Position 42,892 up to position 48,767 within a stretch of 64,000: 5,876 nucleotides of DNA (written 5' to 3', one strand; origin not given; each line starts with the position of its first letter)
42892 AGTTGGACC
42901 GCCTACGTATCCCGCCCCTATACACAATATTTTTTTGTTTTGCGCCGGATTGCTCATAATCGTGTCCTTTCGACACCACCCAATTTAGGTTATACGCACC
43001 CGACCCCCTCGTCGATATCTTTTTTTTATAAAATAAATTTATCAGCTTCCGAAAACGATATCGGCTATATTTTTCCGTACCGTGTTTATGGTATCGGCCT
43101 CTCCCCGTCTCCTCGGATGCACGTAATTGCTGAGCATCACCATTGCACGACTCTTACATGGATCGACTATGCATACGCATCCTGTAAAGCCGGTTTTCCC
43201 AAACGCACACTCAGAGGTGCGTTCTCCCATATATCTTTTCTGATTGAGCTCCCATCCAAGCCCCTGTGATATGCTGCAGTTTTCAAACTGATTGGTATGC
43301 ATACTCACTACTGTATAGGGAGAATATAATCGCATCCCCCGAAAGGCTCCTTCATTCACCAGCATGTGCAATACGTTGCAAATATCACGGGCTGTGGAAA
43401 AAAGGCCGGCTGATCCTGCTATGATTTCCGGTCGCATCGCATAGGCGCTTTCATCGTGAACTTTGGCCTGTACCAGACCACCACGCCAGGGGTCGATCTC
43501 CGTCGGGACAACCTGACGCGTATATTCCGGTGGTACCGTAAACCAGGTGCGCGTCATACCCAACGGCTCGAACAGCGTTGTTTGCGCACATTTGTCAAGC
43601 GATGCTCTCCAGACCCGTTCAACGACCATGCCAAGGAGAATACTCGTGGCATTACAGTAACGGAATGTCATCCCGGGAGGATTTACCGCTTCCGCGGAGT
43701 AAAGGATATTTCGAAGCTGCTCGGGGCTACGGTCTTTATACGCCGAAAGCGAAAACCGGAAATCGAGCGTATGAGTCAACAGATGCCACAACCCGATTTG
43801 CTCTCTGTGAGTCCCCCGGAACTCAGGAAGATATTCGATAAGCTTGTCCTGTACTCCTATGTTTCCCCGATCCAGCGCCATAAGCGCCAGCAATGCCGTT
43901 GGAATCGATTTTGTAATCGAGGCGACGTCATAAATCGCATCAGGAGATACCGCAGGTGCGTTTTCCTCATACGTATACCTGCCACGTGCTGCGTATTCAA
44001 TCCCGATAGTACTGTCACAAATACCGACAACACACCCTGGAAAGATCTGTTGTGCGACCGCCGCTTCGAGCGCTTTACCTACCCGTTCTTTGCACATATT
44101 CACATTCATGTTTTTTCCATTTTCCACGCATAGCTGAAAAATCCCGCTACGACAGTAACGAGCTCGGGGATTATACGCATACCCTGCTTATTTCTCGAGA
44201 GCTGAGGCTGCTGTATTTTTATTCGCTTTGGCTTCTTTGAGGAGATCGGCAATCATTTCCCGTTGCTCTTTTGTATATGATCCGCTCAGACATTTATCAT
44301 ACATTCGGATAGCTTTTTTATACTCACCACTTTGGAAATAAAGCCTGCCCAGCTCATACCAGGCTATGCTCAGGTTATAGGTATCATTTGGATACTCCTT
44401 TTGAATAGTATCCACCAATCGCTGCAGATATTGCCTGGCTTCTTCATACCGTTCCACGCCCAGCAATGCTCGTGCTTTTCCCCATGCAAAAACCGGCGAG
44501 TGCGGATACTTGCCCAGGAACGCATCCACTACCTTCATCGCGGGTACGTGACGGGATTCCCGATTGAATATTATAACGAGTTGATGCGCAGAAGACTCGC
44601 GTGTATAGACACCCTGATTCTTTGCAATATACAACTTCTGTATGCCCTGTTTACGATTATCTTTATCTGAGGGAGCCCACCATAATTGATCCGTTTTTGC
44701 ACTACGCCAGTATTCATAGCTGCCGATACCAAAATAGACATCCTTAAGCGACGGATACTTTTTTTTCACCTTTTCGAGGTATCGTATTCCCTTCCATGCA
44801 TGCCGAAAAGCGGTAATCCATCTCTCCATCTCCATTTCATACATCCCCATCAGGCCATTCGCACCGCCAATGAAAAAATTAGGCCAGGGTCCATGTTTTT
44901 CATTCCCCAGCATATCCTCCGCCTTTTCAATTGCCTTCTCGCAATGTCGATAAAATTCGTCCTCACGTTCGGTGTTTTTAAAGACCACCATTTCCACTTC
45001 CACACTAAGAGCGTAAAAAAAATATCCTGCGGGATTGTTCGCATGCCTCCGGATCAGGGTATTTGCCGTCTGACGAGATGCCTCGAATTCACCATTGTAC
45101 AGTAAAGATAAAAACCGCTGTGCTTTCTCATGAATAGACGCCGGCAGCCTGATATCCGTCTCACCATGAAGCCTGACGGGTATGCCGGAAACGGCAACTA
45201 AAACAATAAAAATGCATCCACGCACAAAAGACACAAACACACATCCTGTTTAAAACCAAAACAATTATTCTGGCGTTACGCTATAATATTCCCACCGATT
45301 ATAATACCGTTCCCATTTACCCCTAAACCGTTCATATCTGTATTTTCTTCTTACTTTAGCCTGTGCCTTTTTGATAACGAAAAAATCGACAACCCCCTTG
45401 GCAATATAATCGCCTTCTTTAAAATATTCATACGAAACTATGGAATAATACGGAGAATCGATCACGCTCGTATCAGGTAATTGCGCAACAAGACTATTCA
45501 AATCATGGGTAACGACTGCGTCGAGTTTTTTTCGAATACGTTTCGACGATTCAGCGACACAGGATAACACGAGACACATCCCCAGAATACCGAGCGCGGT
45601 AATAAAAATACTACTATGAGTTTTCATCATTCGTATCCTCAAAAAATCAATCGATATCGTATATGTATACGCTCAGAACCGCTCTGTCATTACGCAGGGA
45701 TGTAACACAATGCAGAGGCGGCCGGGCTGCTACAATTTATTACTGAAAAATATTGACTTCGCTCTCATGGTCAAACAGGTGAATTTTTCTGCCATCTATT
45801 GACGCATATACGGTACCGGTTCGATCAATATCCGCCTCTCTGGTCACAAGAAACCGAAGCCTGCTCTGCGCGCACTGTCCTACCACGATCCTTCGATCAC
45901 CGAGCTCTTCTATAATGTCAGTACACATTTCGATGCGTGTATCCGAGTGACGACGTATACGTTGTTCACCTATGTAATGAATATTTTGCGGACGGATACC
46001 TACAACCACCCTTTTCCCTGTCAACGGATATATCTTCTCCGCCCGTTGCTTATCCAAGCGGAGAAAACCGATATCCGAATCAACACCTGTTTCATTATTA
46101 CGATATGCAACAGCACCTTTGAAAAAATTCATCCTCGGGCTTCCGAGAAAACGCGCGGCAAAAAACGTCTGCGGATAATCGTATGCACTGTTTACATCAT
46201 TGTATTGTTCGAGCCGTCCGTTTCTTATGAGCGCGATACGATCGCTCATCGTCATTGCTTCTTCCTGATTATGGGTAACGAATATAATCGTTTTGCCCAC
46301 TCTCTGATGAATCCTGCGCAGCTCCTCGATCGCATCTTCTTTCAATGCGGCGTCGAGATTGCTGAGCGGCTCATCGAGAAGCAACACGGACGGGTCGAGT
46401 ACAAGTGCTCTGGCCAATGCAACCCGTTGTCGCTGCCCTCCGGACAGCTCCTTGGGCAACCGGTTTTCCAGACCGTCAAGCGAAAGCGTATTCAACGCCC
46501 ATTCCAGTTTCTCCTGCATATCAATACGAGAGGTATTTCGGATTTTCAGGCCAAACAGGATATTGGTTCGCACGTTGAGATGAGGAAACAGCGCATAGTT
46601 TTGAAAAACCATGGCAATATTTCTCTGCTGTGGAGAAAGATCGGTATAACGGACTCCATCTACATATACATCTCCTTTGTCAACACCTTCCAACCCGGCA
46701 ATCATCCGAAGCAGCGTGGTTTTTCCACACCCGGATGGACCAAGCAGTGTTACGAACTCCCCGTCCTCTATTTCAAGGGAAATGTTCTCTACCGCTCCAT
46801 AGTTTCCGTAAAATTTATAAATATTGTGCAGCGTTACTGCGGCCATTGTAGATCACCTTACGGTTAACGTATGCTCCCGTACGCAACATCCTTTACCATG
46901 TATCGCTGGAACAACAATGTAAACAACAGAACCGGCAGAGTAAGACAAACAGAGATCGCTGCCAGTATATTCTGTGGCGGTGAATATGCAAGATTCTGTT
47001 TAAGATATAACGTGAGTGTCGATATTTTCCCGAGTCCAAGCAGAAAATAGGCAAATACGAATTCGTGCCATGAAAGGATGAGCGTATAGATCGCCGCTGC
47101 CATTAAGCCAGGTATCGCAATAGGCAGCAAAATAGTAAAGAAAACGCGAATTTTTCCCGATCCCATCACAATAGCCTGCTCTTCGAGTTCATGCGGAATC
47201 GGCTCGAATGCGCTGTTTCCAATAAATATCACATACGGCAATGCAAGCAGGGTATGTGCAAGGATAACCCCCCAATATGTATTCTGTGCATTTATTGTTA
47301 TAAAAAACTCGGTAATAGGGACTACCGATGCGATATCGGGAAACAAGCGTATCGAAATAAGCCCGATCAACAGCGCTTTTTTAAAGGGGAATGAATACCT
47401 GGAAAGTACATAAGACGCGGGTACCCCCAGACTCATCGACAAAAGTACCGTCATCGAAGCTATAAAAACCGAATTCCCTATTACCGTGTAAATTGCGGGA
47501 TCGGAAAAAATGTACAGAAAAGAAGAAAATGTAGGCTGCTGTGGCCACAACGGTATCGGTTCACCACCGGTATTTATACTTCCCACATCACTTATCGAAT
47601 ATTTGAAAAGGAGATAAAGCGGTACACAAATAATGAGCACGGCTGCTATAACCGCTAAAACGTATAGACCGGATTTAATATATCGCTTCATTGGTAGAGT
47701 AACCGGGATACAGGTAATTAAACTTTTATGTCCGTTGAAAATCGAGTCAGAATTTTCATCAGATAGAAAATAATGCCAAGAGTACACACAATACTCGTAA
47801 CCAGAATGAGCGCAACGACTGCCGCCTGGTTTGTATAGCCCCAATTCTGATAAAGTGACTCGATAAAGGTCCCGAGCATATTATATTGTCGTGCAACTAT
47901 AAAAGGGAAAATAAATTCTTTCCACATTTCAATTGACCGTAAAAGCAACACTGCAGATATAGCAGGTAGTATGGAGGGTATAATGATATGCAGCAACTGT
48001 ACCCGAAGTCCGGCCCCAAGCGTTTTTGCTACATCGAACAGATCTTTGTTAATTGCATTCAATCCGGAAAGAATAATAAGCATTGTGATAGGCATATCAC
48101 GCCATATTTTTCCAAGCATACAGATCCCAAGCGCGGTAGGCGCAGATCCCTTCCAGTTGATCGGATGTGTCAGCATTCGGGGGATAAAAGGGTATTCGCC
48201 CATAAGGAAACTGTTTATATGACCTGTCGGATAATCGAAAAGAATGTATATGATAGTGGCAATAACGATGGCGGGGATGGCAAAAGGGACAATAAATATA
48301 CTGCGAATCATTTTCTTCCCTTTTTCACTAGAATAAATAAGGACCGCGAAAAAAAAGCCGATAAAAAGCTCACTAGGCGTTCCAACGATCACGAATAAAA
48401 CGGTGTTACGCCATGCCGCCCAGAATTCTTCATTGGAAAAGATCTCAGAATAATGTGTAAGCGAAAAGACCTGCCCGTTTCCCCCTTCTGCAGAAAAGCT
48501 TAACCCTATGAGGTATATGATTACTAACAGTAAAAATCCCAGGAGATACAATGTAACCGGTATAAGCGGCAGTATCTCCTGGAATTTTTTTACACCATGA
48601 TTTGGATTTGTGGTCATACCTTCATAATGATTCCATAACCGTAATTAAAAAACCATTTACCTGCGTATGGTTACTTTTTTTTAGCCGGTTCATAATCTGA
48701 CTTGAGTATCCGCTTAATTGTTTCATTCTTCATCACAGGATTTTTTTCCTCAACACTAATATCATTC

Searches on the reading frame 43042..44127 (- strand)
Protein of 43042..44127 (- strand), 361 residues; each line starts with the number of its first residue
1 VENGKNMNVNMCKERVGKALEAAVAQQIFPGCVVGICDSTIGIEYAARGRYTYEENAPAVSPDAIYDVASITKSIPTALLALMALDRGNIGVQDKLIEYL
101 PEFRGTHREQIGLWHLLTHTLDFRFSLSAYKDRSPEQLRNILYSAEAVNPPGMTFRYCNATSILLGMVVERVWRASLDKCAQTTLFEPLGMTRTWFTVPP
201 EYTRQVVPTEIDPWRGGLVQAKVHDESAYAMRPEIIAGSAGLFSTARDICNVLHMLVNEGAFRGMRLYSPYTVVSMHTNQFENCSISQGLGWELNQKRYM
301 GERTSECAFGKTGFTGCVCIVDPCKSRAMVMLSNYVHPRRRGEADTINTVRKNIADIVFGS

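Call 59: search_protein_families(library=pfam, proteins=[window:43042-44127:-], max_evalue=0.00001)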
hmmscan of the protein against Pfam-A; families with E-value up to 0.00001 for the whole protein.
window:43042-44127:- (361 aa): 1 family
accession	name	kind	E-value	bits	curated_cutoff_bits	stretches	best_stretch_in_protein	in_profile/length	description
PF00144.29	Beta-lactamase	-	1.6e-47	162.8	27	1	20-345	5-320/329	Beta-lactamase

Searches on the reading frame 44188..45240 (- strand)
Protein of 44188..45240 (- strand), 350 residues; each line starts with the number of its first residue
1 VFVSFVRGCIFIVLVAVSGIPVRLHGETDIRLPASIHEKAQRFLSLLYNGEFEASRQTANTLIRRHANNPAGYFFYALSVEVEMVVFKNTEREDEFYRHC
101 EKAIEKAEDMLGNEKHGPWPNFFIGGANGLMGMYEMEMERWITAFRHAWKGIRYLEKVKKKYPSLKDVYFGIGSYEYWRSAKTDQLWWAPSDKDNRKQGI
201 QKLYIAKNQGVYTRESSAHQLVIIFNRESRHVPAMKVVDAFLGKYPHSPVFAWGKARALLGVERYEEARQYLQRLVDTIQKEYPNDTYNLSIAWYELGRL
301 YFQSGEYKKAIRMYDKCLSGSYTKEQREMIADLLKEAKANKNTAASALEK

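Call 59: search_protein_families(library=pfam, proteins=[window:44188-45240:-], max_evalue=0.00001)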
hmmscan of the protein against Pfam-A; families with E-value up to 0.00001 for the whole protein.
window:44188-45240:- (350 aa): 10 families
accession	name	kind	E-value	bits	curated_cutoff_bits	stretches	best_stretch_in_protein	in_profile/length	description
PF13428.12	TPR_14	-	3.2e-12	46.3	23.5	0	293-319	3-29/44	Tetratricopeptide repeat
PF13432.12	TPR_16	-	1.4e-11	45.1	32.7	0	238-284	20-62/65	Tetratricopeptide repeat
PF13424.12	TPR_12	-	1.6e-11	44.7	30.1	1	254-319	8-73/77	Tetratricopeptide repeat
PF14559.12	TPR_19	-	3.2e-09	37.4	25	0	237-281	13-57/68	Tetratricopeptide repeat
PF00515.34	TPR_1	-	4.2e-08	33.1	27.8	1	292-318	2-28/34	Tetratricopeptide repeat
PF07719.23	TPR_2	-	6.2e-08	32.6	27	1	293-318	3-28/34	Tetratricopeptide repeat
PF13181.12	TPR_8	-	1.2e-07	31.8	25.7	0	293-319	3-29/34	Tetratricopeptide repeat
PF13176.12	TPR_7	-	2.5e-07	30.7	27.9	0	293-328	1-36/36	Tetratricopeptide repeat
PF13371.12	TPR_9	-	1.8e-06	28.3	35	0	293-334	31-72/73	Tetratricopeptide repeat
PF13174.12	TPR_6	-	6.8e-06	26.8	26.3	0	293-318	2-27/33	Tetratricopeptide repeat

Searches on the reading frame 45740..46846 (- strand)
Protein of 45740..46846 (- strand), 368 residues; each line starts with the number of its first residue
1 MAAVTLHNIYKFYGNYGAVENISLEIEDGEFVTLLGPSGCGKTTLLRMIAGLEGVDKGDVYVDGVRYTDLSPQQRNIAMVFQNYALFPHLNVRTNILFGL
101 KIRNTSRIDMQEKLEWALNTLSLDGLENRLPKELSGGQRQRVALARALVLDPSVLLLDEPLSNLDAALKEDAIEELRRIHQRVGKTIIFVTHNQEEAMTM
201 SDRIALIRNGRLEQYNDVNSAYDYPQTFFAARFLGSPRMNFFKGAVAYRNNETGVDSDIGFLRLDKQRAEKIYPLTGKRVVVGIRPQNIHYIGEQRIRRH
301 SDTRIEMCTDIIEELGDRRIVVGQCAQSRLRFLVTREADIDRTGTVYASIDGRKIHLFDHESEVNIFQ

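Call 59: search_protein_families(library=pfam, proteins=[window:45740-46846:-], max_evalue=0.00001)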
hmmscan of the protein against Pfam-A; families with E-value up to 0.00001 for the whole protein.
window:45740-46846:- (368 aa): 4 families
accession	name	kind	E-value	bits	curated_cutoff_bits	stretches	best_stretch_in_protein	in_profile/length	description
PF00005.33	ABC_tran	-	1.2e-37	130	25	1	20-161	2-136/137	ABC transporter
PF13304.12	AAA_21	-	4.1e-08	34.1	27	0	87-195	179-301/304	AAA domain, putative AbiEii toxin, Type IV TA system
PF17912.7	OB_MalK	-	6.3e-08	33.8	27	1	235-289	1-53/53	MalK OB fold domain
PF13401.12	AAA_22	-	3.6e-06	27.8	27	0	29-193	5-124/130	AAA domain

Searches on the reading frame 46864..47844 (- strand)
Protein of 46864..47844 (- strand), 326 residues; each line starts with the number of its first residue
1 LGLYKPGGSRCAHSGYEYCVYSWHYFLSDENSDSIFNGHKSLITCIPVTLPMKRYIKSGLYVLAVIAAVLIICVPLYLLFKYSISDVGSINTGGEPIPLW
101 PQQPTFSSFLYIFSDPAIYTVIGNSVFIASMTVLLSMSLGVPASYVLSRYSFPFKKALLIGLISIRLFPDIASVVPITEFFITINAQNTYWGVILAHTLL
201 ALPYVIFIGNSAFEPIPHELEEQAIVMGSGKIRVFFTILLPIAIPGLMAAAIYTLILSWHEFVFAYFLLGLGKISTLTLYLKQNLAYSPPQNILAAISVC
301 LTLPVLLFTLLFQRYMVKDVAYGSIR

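Call 59: search_protein_families(library=pfam, proteins=[window:46864-47844:-], max_evalue=0.00001)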
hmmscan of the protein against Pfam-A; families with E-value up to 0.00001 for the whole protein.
window:46864-47844:- (326 aa): 1 family
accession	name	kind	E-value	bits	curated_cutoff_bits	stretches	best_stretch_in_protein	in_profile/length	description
PF00528.27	BPD_transp_1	-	5.7e-16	59.2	26.4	1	140-320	1-182/184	Binding-protein-dependent transport system inner membrane component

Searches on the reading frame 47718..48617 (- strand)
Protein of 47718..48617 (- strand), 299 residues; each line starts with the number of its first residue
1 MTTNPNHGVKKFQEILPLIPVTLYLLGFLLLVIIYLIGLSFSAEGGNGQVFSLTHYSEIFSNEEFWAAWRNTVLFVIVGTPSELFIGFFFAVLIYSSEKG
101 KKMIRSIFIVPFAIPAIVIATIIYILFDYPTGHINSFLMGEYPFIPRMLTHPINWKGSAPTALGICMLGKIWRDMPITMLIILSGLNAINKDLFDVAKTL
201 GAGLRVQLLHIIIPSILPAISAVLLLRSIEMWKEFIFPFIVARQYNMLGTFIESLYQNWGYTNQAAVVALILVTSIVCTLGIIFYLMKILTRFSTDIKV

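Call 59: search_protein_families(library=pfam, proteins=[window:47718-48617:-], max_evalue=0.00001)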
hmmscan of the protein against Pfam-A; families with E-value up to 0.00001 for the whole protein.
window:47718-48617:- (299 aa): 1 family
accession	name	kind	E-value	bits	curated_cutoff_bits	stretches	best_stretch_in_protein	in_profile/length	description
PF00528.27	BPD_transp_1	-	5.9e-17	62.4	26.4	1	84-285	2-175/184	Binding-protein-dependent transport system inner membrane component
